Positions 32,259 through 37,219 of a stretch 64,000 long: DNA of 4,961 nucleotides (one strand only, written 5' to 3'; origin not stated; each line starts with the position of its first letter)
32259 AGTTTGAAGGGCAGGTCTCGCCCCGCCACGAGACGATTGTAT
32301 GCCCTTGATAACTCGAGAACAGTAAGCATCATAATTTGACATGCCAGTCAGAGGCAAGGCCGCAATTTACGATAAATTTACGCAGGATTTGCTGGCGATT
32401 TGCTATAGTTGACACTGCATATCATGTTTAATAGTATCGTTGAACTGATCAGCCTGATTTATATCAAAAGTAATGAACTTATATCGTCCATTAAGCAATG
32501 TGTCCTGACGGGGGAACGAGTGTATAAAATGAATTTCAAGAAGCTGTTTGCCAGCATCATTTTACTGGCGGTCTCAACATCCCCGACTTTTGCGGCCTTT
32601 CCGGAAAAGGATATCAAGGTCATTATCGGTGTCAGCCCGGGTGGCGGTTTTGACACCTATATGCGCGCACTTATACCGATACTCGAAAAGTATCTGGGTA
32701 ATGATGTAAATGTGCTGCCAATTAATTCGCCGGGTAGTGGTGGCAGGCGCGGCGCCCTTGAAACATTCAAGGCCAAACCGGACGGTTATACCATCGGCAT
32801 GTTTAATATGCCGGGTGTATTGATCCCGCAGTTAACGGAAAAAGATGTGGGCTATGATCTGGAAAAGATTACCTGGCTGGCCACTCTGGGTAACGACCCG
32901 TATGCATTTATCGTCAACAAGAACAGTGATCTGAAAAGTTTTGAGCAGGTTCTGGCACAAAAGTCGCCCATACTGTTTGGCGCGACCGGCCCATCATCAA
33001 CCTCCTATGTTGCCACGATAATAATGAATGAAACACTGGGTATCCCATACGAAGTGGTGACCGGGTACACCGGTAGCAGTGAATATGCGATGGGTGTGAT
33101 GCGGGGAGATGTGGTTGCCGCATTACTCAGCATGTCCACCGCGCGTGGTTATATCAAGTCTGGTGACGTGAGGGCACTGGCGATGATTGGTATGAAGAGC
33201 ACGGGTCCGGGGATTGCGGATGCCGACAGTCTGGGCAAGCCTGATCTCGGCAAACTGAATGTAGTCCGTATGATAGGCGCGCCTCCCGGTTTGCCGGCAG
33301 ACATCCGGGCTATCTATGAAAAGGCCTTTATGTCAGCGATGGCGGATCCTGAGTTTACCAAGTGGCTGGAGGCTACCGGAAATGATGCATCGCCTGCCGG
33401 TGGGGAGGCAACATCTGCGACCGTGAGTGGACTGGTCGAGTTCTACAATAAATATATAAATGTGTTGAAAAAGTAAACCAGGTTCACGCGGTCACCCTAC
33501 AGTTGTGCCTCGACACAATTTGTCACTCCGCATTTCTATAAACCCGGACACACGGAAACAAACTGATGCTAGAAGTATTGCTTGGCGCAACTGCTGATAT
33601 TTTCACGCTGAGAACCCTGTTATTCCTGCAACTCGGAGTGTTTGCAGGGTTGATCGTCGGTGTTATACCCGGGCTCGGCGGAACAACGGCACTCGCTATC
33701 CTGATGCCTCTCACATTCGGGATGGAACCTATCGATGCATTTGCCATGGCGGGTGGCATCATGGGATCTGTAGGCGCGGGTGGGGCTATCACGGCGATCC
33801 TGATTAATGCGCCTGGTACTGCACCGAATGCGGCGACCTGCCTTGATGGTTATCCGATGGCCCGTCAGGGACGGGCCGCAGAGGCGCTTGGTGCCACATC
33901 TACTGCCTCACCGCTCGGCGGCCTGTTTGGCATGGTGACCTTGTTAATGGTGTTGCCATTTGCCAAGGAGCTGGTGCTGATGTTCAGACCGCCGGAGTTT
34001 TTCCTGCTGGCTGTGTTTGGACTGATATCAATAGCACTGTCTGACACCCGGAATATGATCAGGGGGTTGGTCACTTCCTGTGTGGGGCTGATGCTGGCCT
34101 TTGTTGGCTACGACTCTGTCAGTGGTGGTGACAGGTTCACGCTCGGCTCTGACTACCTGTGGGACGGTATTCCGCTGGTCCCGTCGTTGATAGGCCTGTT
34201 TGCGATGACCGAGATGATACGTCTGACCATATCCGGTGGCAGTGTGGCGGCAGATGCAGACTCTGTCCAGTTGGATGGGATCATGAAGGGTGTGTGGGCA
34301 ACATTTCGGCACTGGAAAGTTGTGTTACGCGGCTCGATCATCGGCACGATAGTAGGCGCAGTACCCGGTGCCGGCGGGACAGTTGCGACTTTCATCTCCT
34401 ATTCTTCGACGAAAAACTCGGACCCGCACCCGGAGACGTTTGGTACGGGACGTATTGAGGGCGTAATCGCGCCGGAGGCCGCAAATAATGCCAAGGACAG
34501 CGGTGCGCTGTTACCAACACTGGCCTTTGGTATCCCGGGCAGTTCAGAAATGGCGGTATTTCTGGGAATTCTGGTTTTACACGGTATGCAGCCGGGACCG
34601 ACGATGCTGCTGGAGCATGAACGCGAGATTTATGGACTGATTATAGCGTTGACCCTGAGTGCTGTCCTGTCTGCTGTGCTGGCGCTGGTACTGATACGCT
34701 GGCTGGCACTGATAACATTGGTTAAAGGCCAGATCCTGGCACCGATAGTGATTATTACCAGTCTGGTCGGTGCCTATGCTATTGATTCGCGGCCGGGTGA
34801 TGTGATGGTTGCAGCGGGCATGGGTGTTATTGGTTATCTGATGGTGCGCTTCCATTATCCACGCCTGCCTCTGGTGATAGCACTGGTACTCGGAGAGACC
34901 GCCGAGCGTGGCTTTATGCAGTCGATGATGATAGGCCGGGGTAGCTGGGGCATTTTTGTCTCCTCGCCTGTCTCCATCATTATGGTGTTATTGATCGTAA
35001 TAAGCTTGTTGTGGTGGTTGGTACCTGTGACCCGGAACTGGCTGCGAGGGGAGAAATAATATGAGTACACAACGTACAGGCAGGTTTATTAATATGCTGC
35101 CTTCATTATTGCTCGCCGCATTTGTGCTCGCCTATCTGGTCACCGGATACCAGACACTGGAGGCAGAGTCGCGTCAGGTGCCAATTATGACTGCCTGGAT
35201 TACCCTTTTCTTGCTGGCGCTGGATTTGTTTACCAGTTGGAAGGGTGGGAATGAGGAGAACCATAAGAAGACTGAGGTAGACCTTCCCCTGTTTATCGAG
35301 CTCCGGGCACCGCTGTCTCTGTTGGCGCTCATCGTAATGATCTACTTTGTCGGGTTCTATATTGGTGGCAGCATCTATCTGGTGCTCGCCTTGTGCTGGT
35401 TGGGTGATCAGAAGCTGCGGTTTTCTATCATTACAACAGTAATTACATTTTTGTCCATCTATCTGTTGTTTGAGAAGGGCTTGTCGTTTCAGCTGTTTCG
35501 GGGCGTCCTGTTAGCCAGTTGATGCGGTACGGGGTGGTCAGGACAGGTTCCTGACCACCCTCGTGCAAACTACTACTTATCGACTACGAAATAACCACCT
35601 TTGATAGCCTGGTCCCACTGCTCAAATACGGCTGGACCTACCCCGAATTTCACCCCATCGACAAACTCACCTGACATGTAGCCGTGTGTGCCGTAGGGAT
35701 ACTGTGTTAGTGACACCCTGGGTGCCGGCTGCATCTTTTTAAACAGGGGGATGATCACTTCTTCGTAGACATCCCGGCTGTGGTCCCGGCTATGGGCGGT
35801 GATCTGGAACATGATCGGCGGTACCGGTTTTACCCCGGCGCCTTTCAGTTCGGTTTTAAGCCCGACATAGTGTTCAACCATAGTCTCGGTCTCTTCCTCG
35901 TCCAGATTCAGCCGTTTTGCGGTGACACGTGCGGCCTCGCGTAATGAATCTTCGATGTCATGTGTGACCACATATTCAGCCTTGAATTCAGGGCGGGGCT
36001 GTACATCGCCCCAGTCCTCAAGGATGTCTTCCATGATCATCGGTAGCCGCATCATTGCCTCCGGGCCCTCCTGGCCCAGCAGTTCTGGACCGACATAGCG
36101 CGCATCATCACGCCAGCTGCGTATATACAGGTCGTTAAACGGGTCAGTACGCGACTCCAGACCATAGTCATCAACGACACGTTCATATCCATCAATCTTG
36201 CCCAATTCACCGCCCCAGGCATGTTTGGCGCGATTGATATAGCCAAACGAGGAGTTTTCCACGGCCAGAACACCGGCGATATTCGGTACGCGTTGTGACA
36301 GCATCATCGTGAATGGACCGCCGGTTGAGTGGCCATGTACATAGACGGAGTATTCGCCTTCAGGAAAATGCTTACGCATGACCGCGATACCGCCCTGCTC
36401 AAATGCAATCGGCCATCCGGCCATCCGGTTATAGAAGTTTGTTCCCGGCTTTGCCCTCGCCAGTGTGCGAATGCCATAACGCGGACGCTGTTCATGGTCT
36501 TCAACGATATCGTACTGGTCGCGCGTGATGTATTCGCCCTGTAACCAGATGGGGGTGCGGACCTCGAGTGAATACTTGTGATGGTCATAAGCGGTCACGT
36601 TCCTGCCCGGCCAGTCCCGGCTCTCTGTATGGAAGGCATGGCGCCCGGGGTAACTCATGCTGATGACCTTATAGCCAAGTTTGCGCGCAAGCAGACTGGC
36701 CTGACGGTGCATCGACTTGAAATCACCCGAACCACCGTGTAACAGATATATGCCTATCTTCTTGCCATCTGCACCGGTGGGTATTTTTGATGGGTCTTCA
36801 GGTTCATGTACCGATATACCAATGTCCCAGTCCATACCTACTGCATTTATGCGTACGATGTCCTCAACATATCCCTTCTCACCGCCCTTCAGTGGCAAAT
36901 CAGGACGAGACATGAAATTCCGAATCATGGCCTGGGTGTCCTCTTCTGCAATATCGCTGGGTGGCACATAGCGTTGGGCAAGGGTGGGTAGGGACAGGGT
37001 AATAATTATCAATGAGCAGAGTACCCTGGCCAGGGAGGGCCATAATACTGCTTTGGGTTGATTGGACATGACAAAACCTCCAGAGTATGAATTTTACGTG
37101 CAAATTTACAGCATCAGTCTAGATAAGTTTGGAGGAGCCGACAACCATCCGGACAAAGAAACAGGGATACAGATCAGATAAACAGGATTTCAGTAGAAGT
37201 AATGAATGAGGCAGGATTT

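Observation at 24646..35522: Mirror-symmetric locus: two divergent tctC-tctA-tctB operons flank the convergent amidohydrolase pair, with the small anchored protein at the symmetry centre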

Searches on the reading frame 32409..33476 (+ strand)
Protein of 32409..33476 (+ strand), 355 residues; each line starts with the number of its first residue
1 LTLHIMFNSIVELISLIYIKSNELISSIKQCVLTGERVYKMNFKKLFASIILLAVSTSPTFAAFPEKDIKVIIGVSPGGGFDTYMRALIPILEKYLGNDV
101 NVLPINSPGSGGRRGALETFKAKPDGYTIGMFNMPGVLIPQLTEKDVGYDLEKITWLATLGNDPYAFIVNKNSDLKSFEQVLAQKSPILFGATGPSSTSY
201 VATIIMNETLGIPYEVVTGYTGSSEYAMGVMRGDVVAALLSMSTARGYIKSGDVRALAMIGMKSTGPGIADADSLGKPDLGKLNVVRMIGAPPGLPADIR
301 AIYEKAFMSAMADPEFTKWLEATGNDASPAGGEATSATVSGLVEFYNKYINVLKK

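Call 3: search_protein_families(library=pfam, proteins=[window:32409-33476:+])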
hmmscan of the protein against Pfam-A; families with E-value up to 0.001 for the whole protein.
window:32409-33476:+ (355 aa): 1 family
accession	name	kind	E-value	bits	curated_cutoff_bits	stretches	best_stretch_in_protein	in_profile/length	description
PF03401.19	TctC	-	4.7e-20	72.7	27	1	93-326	10-245/274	Tripartite tricarboxylate transporter family receptor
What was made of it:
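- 32529..33476 (+): tctC_R, the solute-binding protein. The ORF opens at TTG 32409, but the likely start is ATG 32529, which gives a signal peptide. Pfam TctC at 72.7 bits (call 3).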

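Call 4: search_protein_families(library=ncbifam, proteins=[window:32409-33476:+])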
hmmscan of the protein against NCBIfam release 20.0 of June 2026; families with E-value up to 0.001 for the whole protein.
window:32409-33476:+ (355 aa): 0 families

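Call 58: search_solved_structures(query=window:32529-33476:+, max_evalue=0.00001)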
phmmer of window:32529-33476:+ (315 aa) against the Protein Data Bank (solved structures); distinct sequences matched with E-value up to 0.00001: 11.
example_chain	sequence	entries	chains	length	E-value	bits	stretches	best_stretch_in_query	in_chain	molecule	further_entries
2dvz_A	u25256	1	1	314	6.8e-16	61.6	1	22-292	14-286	Putative exported protein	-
8hka_A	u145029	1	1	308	3.1e-15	59.4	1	28-289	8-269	Periplasmic terephthalate binding protein (TBP)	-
8hkb_A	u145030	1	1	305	3.4e-15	59.3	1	29-289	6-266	Periplasmic terephthalate binding protein (TBP)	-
8hk9_D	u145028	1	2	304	3.6e-15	59.2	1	29-289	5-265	Periplasmic terephthalate binding protein (TBP)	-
4x9t_A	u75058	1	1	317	5.6e-15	58.5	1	22-313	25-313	Uncharacterized protein UPF0065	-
7ndr_A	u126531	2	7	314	2.2e-13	53.4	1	27-294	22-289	Tripartite tricarboxylate transporter substrate binding protein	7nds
2f5x_A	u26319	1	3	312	3.5e-13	52.6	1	23-299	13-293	BugD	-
2qpq_A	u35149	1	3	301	2.6e-12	49.8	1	23-225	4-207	protein Bug27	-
25hk_A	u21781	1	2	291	1.7e-10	43.8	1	21-280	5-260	Tripartite tricarboxylate transporter substrate binding protein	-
5oei_A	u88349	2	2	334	4.7e-09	39.1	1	23-292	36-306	Uncharacterized protein family UPF0065:Tat pathway signal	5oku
6hke_A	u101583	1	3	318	1.3e-07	34.4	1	24-271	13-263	Possible TctC subunit of the Tripartite Tricarboxylate Transport(TTT) Family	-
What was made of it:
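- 32529..33476 (+): Solved relatives are BugE and terephthalate-binding proteins, E about 1e-15 (call 58).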

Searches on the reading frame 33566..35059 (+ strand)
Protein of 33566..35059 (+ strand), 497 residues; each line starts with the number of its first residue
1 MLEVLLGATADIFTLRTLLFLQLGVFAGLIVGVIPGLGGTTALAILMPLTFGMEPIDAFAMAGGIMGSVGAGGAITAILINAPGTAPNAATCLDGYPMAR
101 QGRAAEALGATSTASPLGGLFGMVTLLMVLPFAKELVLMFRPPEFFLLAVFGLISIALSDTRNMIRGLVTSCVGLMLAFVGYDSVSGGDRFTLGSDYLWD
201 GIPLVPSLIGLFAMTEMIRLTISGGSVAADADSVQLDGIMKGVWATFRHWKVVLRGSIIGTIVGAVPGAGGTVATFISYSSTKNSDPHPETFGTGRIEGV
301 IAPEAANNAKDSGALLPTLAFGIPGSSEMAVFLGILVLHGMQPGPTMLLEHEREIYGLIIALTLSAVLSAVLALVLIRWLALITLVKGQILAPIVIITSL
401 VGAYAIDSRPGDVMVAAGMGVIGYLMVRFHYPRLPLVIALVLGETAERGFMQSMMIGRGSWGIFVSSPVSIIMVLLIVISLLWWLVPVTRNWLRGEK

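Call 3: search_protein_families(library=pfam, proteins=[window:33566-35059:+])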
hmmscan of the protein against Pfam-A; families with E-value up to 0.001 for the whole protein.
window:33566-35059:+ (497 aa): 1 family
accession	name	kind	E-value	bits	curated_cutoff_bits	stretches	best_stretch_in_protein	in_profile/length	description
PF01970.21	TctA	-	1.4e-130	436.2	28.9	1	18-438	1-423/423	Tripartite tricarboxylate transporter TctA family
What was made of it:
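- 33566..35059 (+): tctA_R, the large permease of the R-type TTT. Pfam TctA E 1.4e-130 (call 3).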

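Call 4: search_protein_families(library=ncbifam, proteins=[window:33566-35059:+])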
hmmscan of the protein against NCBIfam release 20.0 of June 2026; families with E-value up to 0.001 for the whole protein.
window:33566-35059:+ (497 aa): 0 families

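Call 36: search_protein_representatives(protein=window:33566-35059:+)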
Query: 497 residues. Proteins with E-value up to 0.001 (for the whole library): 14565; up to 1e-10: 7734; up to 1e-30: 2261. The best 150 are listed.
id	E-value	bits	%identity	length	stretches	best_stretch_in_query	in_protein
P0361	2.8e-160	550.7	55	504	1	3-494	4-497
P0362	2.1e-151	521.4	53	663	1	9-488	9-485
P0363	7.4e-129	447.1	46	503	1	7-482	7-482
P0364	1.8e-123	429.3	46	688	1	1-482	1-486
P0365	1.8e-122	426.0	46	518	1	12-486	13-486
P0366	4.8e-121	421.3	43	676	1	1-490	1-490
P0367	1.8e-120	419.5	45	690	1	1-484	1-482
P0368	4.4e-120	418.1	45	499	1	1-482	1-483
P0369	2.1e-118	412.6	45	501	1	1-491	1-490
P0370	6.3e-117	407.7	45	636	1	16-481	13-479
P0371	1.6e-116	406.4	43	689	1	13-483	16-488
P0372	9.4e-116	403.9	44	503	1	16-488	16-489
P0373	1.4e-114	400.0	43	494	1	7-486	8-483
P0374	1.9e-114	399.6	43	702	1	1-491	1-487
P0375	3.5e-114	398.7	43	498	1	4-494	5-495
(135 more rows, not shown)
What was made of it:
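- That is below the 150th best 50%-cluster representative, at 317.7 bits (call 36).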

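Call 83: find_encoding_contigs(protein=P0361, flank=10000, max_places=3)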
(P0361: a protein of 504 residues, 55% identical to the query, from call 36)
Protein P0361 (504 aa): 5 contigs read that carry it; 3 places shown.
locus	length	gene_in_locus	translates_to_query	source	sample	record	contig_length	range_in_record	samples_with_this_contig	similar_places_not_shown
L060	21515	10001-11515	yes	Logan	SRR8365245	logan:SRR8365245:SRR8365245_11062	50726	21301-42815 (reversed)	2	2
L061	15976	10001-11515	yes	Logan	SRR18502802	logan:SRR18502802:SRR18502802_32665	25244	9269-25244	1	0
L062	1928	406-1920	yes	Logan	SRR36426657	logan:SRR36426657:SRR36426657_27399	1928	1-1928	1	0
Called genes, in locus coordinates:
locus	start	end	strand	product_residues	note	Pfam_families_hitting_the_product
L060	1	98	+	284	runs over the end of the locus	PF08501:Shikimate_dh_N, PF01488:Shikimate_DH, PF18317:SDH_C (weak)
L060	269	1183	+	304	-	PF00892:EamA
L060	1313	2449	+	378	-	PF02423:OCD_Mu_crystall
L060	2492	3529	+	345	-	PF03401:TctC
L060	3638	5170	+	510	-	PF01970:TctA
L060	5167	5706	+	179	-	PF07331:TctB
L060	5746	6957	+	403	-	PF07883:Cupin_2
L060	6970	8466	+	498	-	PF06277:EutA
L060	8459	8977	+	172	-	PF07331:TctB (weak)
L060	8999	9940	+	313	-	PF03401:TctC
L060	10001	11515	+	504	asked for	PF01970:TctA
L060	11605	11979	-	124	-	PF00355:Rieske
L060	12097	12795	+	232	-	PF07883:Cupin_2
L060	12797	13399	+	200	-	PF02041:Auxin_BP, PF12973:Cupin_7 (faint), PF00190:Cupin_1 (weak), PF07883:Cupin_2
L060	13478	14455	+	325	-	PF00892:EamA, PF05653:Mg_trans_NIPA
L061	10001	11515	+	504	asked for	PF01970:TctA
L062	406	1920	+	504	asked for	PF01970:TctA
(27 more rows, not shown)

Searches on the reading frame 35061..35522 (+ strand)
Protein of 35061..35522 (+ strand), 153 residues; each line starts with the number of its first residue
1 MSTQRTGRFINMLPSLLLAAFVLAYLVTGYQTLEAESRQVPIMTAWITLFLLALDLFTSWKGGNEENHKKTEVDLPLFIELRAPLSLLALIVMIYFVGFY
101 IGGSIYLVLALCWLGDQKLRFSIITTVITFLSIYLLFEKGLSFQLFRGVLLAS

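Call 3: search_protein_families(library=pfam, proteins=[window:35061-35522:+])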
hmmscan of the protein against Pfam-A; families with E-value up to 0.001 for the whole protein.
window:35061-35522:+ (153 aa): 1 family
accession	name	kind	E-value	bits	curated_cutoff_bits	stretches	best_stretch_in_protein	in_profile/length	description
PF07331.16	TctB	-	3e-10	40.8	29.1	1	16-145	5-136/137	Tripartite tricarboxylate transporter TctB family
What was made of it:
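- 35061..35522 (+): tctB_R, the small membrane subunit. Pfam TctB at 40.8 bits (call 3).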

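Call 4: search_protein_families(library=ncbifam, proteins=[window:35061-35522:+])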
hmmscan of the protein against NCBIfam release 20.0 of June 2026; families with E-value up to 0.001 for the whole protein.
window:35061-35522:+ (153 aa): 1 family
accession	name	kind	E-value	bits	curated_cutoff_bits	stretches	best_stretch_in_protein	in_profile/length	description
TIGR04407.1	LptF_YjgP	equivalog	0.00034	19.4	230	1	3-59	289-345/347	LPS export ABC transporter permease LptF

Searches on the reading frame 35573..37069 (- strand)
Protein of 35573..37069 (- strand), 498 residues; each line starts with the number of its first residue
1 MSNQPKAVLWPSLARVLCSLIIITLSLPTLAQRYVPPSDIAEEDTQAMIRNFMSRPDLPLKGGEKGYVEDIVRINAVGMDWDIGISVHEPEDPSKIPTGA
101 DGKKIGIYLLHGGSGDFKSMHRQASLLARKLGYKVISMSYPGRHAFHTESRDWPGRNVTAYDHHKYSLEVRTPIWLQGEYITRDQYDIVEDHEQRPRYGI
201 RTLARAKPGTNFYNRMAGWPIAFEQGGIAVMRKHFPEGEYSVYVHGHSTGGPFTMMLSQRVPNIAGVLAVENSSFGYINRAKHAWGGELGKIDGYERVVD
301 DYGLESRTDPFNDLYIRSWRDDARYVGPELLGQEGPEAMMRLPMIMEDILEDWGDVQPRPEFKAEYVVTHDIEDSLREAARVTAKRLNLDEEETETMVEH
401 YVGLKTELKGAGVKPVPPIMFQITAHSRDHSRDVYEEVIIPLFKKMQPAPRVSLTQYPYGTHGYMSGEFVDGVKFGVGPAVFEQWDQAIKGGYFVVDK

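Call 8: search_protein_families(library=pfam, proteins=[window:35573-37069:-])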
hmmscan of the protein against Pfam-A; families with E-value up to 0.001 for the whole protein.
window:35573-37069:- (498 aa): 0 families

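Call 48: search_protein_families(library=pfam, proteins=[window:35573-37069:-], max_evalue=10)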
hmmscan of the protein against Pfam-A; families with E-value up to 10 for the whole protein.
window:35573-37069:- (498 aa): 2 families
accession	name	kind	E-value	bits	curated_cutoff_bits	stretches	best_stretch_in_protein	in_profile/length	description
PF00561.26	Abhydrolase_1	-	0.014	15.5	25.8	1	107-142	3-37/245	alpha/beta hydrolase fold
PF12697.13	Abhydrolase_6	-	0.057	14.5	26.3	1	108-370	2-173/217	Alpha/beta hydrolase family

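Call 49: search_solved_structures(query=window:35573-37069:-, max_evalue=10)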
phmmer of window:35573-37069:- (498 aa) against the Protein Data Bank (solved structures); distinct sequences matched with E-value up to 10: 7.
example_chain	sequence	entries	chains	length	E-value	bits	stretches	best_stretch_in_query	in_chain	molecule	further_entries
4lhe_A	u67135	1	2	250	0.15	13.9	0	241-289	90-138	Thermostable monoacylglycerol lipase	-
4ke9_A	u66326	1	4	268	0.17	13.7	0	241-273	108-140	Thermostable monoacylglycerol lipase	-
3rli_A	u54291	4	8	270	0.17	13.7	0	241-273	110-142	Thermostable monoacylglycerol lipase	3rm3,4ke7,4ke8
4ke6_A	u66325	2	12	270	0.17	13.7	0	241-273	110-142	Thermostable monoacylglycerol lipase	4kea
7e04_A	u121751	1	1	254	0.2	13.5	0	241-272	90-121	Lipase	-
5xks_A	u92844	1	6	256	0.99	11.2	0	99-149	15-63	Thermostable monoacylglycerol lipase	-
7e0n_A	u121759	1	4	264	1.1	11.1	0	99-149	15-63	Thermostable monoacylglycerol lipase,Lipase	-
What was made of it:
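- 35573..37069 (-): Secreted 498-aa protein, probably a divergent alpha/beta hydrolase (GHSTGG nucleophile elbow). It is a conserved companion of the amidohydrolase pair. Only sub-threshold Abhydrolase hits (calls 48, 49).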

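Call 67: search_protein_families(library=ncbifam, proteins=[window:35573-37069:-], max_evalue=0.00001)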
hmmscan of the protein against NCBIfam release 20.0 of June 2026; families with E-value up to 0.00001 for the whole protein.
window:35573-37069:- (498 aa): 0 families
